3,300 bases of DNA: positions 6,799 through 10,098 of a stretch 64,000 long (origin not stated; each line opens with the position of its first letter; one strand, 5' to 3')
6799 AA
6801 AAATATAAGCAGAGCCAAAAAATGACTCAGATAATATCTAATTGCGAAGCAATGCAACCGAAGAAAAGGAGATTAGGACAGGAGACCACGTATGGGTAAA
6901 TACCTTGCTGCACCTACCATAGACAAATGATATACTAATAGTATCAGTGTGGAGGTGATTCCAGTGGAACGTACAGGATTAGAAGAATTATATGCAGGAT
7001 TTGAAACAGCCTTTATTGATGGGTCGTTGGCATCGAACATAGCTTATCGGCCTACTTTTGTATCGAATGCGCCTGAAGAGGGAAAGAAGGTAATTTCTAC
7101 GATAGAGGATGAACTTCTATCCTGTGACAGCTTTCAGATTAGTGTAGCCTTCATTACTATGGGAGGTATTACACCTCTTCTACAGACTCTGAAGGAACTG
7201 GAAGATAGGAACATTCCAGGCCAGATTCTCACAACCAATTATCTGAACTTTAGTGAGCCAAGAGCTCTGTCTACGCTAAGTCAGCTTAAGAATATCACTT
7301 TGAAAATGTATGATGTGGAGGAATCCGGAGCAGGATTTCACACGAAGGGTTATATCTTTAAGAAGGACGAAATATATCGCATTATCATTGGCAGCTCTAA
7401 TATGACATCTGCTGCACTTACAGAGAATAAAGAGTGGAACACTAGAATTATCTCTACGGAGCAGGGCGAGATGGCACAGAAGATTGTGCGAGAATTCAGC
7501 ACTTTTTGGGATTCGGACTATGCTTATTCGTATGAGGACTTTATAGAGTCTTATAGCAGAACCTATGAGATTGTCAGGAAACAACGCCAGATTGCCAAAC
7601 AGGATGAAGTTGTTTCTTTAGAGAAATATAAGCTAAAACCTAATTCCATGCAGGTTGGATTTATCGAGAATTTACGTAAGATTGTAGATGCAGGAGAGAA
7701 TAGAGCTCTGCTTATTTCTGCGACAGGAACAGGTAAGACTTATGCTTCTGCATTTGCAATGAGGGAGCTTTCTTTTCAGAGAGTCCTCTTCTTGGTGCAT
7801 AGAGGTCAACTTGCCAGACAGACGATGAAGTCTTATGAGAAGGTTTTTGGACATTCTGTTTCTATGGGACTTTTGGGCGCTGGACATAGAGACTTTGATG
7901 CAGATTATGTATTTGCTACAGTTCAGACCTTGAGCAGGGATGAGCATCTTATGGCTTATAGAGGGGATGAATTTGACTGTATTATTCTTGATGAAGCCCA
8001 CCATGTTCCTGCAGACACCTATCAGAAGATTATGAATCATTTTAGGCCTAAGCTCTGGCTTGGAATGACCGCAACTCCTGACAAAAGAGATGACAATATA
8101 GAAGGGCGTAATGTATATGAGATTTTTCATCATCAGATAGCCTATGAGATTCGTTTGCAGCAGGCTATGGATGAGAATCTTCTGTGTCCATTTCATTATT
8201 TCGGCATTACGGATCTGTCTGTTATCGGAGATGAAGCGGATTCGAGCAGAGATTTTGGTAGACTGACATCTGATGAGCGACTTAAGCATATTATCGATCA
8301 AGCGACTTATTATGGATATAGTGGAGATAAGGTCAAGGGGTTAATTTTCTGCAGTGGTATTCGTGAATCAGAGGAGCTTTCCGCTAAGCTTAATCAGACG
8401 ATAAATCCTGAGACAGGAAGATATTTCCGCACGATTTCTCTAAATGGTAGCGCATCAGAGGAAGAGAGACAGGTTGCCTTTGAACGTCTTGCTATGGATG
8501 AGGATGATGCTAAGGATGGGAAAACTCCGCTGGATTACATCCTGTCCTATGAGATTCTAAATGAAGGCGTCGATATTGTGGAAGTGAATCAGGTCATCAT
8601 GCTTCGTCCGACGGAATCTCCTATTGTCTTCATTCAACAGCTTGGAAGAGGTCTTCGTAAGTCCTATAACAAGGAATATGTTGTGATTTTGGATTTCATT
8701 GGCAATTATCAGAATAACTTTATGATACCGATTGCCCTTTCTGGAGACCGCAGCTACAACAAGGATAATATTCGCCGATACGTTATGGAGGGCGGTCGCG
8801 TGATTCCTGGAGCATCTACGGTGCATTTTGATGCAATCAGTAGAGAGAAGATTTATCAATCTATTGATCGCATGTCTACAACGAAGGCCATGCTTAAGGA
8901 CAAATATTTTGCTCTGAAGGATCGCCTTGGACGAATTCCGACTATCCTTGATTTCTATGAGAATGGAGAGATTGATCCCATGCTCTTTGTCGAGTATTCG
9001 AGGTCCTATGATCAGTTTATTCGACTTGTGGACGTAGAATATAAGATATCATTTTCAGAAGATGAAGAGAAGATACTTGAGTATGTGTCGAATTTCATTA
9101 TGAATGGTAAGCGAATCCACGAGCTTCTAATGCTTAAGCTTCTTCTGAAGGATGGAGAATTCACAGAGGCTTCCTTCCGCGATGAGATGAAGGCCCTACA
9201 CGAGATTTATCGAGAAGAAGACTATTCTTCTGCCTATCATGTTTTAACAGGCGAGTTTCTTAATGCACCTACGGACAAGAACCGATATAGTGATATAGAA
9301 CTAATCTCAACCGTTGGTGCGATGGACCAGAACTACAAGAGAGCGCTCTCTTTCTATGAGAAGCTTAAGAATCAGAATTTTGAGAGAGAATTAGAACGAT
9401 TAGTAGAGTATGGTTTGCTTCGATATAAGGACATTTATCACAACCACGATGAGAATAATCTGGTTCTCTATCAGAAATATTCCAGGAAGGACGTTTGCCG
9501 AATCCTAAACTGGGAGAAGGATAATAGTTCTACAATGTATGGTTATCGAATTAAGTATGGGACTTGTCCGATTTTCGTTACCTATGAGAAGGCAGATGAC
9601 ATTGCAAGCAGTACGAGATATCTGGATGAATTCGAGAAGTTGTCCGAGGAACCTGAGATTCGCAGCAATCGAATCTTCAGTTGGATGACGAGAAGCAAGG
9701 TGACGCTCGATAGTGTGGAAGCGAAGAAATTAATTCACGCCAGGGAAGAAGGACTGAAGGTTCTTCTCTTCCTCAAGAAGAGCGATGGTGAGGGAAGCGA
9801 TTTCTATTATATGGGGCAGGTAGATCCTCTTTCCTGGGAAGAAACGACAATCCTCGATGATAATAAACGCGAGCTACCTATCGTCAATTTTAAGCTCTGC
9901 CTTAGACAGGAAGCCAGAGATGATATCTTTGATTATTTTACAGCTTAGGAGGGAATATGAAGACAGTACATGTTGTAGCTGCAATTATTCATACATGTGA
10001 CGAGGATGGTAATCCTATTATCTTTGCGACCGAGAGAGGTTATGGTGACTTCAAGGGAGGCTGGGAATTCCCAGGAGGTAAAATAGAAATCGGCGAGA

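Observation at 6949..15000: Six co-directional genes with 8-58 nt gaps: a type IV-like nuclease-helicase with a Nudix, a radical-SAM fusion, a Dabb protein, an orphan protein and a membrane GDPD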

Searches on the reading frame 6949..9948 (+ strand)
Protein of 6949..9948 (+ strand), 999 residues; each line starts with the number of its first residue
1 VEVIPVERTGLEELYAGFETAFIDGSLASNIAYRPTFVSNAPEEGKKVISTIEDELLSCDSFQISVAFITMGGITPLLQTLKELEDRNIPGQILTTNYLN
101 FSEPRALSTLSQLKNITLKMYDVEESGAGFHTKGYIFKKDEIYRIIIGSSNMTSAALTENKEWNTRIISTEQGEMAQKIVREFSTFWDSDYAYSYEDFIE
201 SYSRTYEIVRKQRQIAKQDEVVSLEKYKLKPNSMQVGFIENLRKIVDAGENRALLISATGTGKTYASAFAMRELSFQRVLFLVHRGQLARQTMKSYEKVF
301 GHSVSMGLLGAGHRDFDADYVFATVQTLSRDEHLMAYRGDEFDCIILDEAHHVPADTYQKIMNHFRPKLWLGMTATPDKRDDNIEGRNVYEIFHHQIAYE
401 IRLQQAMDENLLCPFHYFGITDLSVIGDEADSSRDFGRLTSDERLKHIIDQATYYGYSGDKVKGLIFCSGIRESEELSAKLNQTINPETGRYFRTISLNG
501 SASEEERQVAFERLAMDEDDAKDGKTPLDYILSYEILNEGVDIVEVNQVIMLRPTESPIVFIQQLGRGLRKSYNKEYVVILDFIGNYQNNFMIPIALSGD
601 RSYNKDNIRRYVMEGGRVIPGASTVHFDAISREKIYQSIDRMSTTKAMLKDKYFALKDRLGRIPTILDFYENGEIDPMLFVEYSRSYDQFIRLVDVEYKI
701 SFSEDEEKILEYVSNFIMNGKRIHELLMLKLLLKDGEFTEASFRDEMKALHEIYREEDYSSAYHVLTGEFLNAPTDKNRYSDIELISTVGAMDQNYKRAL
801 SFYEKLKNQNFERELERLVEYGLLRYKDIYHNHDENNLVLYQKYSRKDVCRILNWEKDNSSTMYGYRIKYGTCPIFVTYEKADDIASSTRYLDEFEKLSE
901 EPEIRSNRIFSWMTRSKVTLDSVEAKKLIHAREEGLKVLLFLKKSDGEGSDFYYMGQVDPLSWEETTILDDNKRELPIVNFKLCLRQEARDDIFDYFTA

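Call 3: search_protein_families(library=pfam, proteins=[window:6949-9948:+], max_evalue=0.01)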
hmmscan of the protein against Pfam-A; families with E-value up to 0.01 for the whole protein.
window:6949-9948:+ (999 aa): 8 families
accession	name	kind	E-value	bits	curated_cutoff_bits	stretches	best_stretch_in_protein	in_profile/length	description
PF11907.13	DUF3427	-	6.2e-84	282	27.7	1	712-998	1-280/280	Domain of unknown function (DUF3427)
PF04851.21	ResIII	-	1.2e-37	129.8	22.5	1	228-378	1-163/164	Type III restriction enzyme, res subunit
PF00271.37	Helicase_C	-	4.3e-11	43.5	23.5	1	460-571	14-109/110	Helicase conserved C-terminal domain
PF18766.7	SWI2_SNF2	-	3.2e-10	40.5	26.7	1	250-438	18-210/221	SWI2/SNF2 ATPase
PF00270.35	DEAD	-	5.2e-10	39.7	26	1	251-379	15-162/167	DEAD/DEAH box helicase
PF13091.12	PLDc_2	-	6.8e-10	39.3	27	1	75-187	23-132/132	PLD-like domain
PF09565.16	RE_NgoFVII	-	0.00029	20.6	23.8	1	52-164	9-129/162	NgoFVII restriction endonuclease N-terminal PLD domain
PF13401.12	AAA_22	-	0.0089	16.8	27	0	253-361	8-104/130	AAA domain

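Call 4: search_protein_families(library=padloc, proteins=[window:6949-9948:+], max_evalue=0.01)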
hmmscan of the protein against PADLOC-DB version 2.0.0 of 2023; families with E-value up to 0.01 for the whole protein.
window:6949-9948:+ (999 aa): 21 families
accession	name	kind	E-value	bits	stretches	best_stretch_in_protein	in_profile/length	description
PDLC03658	mREase_IV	-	5.5e-211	700.9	1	17-998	11-952/953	Type IV methyl-directed restriction enzyme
PDLC03659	mREase_IV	-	2.9e-75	251.8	1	37-598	26-580/945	Type IV methyl-directed restriction enzyme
PDLC02707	PbeA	-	3.6e-35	119.7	2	105-418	110-453/672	PbeA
PDLC02704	PbeA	-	1.3e-27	94.6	2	102-418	106-458/682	PbeA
PDLC02706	PbeA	-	1.5e-18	64.7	2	325-419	378-475/722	PbeA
PDLC03049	REase_I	-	1.6e-17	60.8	1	230-583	167-538/807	Type I restriction enzyme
PDLC03047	REase_I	-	2.9e-15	53.1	1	230-573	343-705/1107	Type I restriction enzyme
PDLC02705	PbeA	-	2.4e-12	43.8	2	130-408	138-439/691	PbeA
PDLC02703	PbeA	-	2.2e-10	37.8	1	344-420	369-446/626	PbeA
PDLC03597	REase_MTase_IIG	-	5.8e-09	32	1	501-580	529-604/1646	Type IIG restriction enzyme-methyltransferase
PDLC03042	REase_I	-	6.9e-08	28.3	1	239-352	453-578/1170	Type I restriction enzyme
PDLC03647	REase_III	-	8.7e-07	25.5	1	510-576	489-555/989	Type III restriction enzyme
PDLC01439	typeIV_DinG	-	1.7e-06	25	1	229-298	14-82/575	CAS-IV-A; associated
PDLC03829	ZacB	-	2.5e-06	24.6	1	124-202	291-361/586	-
PDLC03051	REase_MTase_I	-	5.3e-06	21.8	1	532-581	560-610/1591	Type I restriction enzyme-methyltransferase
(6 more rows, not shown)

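Call 5: search_protein_families(library=ncbifam, proteins=[window:6949-9948:+], max_evalue=0.01)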
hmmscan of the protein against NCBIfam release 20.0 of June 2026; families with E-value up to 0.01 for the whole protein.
window:6949-9948:+ (999 aa): 11 families
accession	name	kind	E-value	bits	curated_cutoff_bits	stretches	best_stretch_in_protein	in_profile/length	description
NF046051.1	restrict_EcoAI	equivalog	1.5e-31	109.6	550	1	197-587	126-532/768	EcoAI/FtnUII family type I restriction enzme subunit R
NF053632.1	heli_RadD_YejH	equivalog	6.2e-23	80.9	720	1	250-592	22-363/573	DNA repair helicase RadD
TIGR04095.1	dnd_restrict_1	equivalog_domain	1.5e-17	63.8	600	2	320-420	111-210/451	DNA phosphorothioation system restriction enzyme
NF008521.0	PRK11448.1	equivalog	5.9e-17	61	729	2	209-351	392-550/1123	type I restriction-modification system endonuclease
NF010337.0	PRK13766.1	equivalog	6.9e-10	37.7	610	2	247-385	27-181/781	Hef nuclease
NF003673.1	PRK05298.1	equivalog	2.4e-06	26.2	743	1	228-302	7-80/653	excinuclease ABC subunit UvrB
TIGR00631.1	uvrb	equivalog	3.2e-05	22.4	750.1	1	228-302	7-80/658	excinuclease ABC subunit UvrB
NF042913.1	CyRepA1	equivalog_domain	3.3e-05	23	200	1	255-353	7-97/595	plasmid replication protein, CyRepA1 family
TIGR00603.1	rad25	subfamily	7.5e-05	21.1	328.7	1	336-388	372-424/734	DNA repair helicase rad25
NF045503.1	repair_heli_XPB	equivalog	0.00036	19.2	610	1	140-385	110-342/548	DNA repair helicase XPB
NF042964.1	phospholipD_antiphage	equivalog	0.00052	18.5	1100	0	114-269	106-268/895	phospholipase D-like domain-containing anti-phage protein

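Call 35: search_dna_similar(query=window:6964-9948:+, collection=plasmids, mode=protein, max_rows=30, max_evalue=1e-30)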
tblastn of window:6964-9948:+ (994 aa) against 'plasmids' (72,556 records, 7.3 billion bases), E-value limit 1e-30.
Records with a match: 24; places in all: 26; records where one place covers at least 80% of the query: 9.
Best place of each record, by identity: <60% 24.
By first word of the organism name: Pseudoalteromonas 5; Hymenobacter 2; Spiroplasma 2; Chondrinema 1; Lactiplantibacillus 1; Staphylococcus 1; Fusobacterium 1; Latilactobacillus 1; Acetoanaerobium 1; Peptoclostridium 1; and 8 more.
By predicted mobility (MOB-suite, as given by PLSDB): non-mobilizable 18; mobilizable 6.
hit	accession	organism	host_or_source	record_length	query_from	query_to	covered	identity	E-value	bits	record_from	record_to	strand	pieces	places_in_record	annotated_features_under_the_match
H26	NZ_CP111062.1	Chondrinema litorale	Seaweed,red alga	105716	14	991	98%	40.4%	0e+0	700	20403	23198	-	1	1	DEAD/DEAH box helicase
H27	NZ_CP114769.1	Hymenobacter canadensis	whole organism,lake water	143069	1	994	100%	38.8%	0e+0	699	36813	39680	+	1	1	DEAD/DEAH box helicase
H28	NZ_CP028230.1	Lactiplantibacillus plantarum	cell culture,young radish kimchi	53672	1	992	100%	38.2%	0e+0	624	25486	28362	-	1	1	DEAD/DEAH box helicase | (deoxy)nucleoside triphosphate pyrophosphohydrolase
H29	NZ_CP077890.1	Staphylococcus aureus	Homo sapiens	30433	6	993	99%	37.3%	0e+0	630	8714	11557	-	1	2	none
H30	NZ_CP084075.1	Fusobacterium vincentii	-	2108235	9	993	99%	35.7%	3e-172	566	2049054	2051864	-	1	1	none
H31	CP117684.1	Latilactobacillus curvatus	Pig,Single cell,feces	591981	28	985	96%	36.6%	0e+0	591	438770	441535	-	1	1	DEAD/DEAH box helicase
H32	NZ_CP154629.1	Acetoanaerobium noterae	cell culture,Sludge of a digestion ...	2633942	43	974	94%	28.4%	7e-78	287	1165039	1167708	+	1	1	none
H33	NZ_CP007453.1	Peptoclostridium acidaminophilum DSM 3953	black mud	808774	15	951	94%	27.1%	3e-80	295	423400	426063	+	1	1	DEAD/DEAH box helicase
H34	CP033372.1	Limosilactobacillus fermentum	Cow,cell culture,Fresh milk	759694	286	951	67%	36.0%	1e-104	367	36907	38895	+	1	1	none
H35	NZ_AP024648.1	Arthrobacter sp. StoSoilB13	-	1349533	43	954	92%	24.9%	7e-71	266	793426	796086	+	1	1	record has no annotation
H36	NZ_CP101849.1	Xanthomonas oryzae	Oryza sativa,High altitude japonica ...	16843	144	720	58%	38.9%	7e-112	432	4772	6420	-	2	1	record has no annotation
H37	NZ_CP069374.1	Neotabrizicola shimadae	microbial biofilm,biofilm, Nakabusa ...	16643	42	672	63%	28.8%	1e-67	255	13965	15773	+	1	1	DUF3427 domain-containing protein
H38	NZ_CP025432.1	Paracoccus zhejiangensis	single cell,sludge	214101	53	668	62%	28.8%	9e-62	238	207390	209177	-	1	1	DUF3427 domain-containing protein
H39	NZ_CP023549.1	Rhodobacter sp. CZR27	cell culture,paddy soil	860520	42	672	63%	27.5%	7e-60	232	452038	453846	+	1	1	DUF3427 domain-containing protein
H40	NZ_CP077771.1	Pseudoalteromonas shioyasakiensis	Haliotis discus hannai,plate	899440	40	645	61%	28.5%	5e-61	236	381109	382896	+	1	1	DEAD/DEAH box helicase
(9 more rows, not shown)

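Call 51: search_solved_structures(query=window:6964-9948:+, max_evalue=0.00001)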
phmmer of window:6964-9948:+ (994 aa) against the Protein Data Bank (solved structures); distinct sequences matched with E-value up to 0.00001: 8.
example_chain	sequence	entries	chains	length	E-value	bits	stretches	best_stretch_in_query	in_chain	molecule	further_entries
7clg_A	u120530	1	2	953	2.6e-201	674.5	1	13-993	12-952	Putative helicase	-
3h1t_A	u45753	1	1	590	1e-16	63.6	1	239-589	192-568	Type I site-specific restriction-modification system, R (Restriction) subunit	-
6jde_B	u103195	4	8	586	3.5e-15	58.5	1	247-374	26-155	Putative DNA repair helicase RadD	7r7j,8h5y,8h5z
6p66_A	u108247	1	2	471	4e-11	45.1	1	246-391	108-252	DNA repair protein RAD25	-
2fwr_A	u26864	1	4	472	4e-11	45.1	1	246-391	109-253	DNA repair protein RAD25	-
6p4f_A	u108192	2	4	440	1.1e-09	40.4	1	210-395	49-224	DNA-dependent ATPase XPBII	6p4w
5tnu_A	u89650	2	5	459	1.3e-09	40.1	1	210-395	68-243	DNA-dependent ATPase XPBII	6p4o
2fz4_A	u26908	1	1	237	4.5e-06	28.4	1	245-377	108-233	DNA repair protein RAD25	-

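Call 66: get_annotated_region(hit=H27, flank=5000)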
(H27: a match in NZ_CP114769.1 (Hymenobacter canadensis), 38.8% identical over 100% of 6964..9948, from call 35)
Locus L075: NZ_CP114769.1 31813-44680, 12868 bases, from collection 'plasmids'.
description: Hymenobacter canadensis strain PAMC 29467 plasmid unnamed2, complete sequence
organism: Hymenobacter canadensis (NCBI taxid 2999067)
taxonomy: Bacteria; Bacteroidota; Cytophagia; Cytophagales; Hymenobacteraceae; Hymenobacter; Hymenobacter canadensis
host: -; source: whole organism,lake water; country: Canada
typing (MOB-suite, as given by PLSDB): mobilizable; relaxase MOBB
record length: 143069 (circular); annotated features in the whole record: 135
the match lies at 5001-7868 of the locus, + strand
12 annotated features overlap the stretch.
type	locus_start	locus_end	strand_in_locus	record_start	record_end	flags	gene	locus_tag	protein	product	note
CDS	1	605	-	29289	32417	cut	-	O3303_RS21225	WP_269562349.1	BPTD_3080 family restriction endonuclease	-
CDS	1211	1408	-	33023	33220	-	-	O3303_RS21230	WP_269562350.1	hypothetical protein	-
CDS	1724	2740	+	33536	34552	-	-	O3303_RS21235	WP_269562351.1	HNH endonuclease domain-containing protein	-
CDS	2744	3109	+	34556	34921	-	-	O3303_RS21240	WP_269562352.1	HIT family protein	-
CDS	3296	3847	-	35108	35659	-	-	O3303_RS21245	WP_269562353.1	IS630 family transposase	-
CDS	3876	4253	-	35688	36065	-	-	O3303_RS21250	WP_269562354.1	hypothetical protein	-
CDS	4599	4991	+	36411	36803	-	-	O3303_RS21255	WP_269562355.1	(deoxy)nucleoside triphosphate pyrophosphohydrolase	-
CDS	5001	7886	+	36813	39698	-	-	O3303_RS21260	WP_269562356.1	DEAD/DEAH box helicase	-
CDS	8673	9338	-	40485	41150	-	-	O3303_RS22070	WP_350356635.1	LuxR C-terminal-related transcriptional regulator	GO:0006355 - regulation of DNA-templated transcription [Evidence IEA]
CDS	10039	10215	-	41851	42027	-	-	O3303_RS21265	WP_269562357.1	antitoxin VbhA family protein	-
CDS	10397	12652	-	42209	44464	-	-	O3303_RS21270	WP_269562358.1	TraM recognition domain-containing protein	-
CDS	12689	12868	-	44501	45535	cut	-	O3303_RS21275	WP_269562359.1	DUF5712 family protein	-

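Call 67: get_annotated_region(hit=H28, flank=5000)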
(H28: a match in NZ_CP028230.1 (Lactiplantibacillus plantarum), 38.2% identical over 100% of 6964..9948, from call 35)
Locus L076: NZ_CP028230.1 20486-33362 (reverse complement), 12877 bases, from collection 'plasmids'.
description: Lactiplantibacillus plantarum strain SRCM101222 plasmid unnamed1, complete sequence
organism: Lactiplantibacillus plantarum (NCBI taxid 1590)
taxonomy: Bacteria; Bacillota; Bacilli; Lactobacillales; Lactobacillaceae; Lactiplantibacillus; Lactiplantibacillus plantarum
host: -; source: cell culture,young radish kimchi; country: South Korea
typing (MOB-suite, as given by PLSDB): mobilizable; replicon rep_cluster_1607; relaxase MOBQ
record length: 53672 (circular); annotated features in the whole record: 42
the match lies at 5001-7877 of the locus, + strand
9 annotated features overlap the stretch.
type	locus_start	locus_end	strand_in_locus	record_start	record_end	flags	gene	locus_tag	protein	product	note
CDS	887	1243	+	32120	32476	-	-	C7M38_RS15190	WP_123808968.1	hypothetical protein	-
CDS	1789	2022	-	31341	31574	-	-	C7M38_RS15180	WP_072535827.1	hypothetical protein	-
CDS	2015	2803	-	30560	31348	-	-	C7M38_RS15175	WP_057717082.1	ParA family protein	-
CDS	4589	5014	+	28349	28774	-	-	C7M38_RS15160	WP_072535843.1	(deoxy)nucleoside triphosphate pyrophosphohydrolase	-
CDS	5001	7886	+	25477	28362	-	-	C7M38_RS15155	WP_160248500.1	DEAD/DEAH box helicase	-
CDS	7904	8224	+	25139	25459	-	-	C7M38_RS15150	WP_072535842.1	nucleotide pyrophosphohydrolase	-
CDS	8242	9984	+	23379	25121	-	-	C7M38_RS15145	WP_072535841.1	DNA/RNA helicase domain-containing protein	-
CDS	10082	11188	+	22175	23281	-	-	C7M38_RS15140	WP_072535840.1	hypothetical protein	-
CDS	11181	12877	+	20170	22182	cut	-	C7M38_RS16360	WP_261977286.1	hypothetical protein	-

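Call 68: get_annotated_region(hit=H31, flank=5000)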
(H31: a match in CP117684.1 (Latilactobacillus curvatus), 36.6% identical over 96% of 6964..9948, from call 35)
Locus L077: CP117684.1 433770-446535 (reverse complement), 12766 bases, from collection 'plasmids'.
description: Latilactobacillus curvatus strain curvatus plasmid p1_CACC879, complete sequence
organism: Latilactobacillus curvatus (NCBI taxid 28038)
taxonomy: Bacteria; Bacillota; Bacilli; Lactobacillales; Lactobacillaceae; Latilactobacillus; Latilactobacillus curvatus
host: -; source: Pig,Single cell,feces; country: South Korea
typing (MOB-suite, as given by PLSDB): mobilizable; relaxase MOBP
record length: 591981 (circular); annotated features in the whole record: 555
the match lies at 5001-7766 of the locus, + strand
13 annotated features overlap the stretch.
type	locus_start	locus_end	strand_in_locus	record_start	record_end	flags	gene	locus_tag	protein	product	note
CDS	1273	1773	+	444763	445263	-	-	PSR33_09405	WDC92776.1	hypothetical protein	-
CDS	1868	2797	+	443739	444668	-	-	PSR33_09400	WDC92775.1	IS30-like element ISLpl1 family transposase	-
CDS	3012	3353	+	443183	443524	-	-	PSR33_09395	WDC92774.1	AAA family ATPase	-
CDS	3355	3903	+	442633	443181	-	-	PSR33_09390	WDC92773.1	hypothetical protein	-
CDS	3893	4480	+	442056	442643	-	-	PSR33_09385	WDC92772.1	AAA family ATPase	-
CDS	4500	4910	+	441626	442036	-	-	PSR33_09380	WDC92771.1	(deoxy)nucleoside triphosphate pyrophosphohydrolase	-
CDS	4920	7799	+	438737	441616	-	-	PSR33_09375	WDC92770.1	DEAD/DEAH box helicase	-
CDS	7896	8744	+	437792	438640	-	-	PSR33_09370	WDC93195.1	sialate O-acetylesterase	-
CDS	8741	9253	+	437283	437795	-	-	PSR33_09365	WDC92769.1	PadR family transcriptional regulator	-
CDS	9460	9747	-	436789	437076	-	-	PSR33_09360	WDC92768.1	hypothetical protein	-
CDS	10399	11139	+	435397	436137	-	-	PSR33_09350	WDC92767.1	metal ABC transporter ATP-binding protein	-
CDS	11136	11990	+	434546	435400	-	-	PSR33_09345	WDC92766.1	metal ABC transporter permease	-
CDS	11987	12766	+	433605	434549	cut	-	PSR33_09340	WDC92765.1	metal ABC transporter substrate-binding protein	-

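Call 69: get_annotated_region(hit=H26, flank=5000)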
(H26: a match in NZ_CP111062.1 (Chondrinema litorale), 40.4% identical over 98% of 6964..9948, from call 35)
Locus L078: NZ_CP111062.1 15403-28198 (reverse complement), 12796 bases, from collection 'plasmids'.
description: Chondrinema litorale strain WSW3-B12 plasmid unnamed20, complete sequence
organism: Chondrinema litorale (NCBI taxid 2994555)
taxonomy: Bacteria; Bacteroidota; Cytophagia; Cytophagales; Flammeovirgaceae; Chondrinema; Chondrinema litorale
host: -; source: Seaweed,red alga; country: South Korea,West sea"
typing (MOB-suite, as given by PLSDB): non-mobilizable
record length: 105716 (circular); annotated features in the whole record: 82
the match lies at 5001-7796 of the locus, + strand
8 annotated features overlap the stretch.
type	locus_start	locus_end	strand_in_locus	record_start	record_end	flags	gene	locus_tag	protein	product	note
CDS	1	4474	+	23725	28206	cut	-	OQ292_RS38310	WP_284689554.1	ATP-dependent RecD-like DNA helicase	-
CDS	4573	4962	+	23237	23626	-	-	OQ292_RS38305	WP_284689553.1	(deoxy)nucleoside triphosphate pyrophosphohydrolase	-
CDS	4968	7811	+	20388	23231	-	-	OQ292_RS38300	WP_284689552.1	DEAD/DEAH box helicase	-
CDS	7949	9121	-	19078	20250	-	-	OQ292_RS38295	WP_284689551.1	hypothetical protein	-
CDS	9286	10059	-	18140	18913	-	-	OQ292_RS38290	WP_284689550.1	hypothetical protein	-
CDS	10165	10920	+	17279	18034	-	-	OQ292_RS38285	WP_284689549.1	WYL domain-containing protein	-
CDS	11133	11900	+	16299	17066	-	-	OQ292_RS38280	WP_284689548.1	CRISPR-associated endoribonuclease Cas6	-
CDS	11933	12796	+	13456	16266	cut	-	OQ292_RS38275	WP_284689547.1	hypothetical protein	-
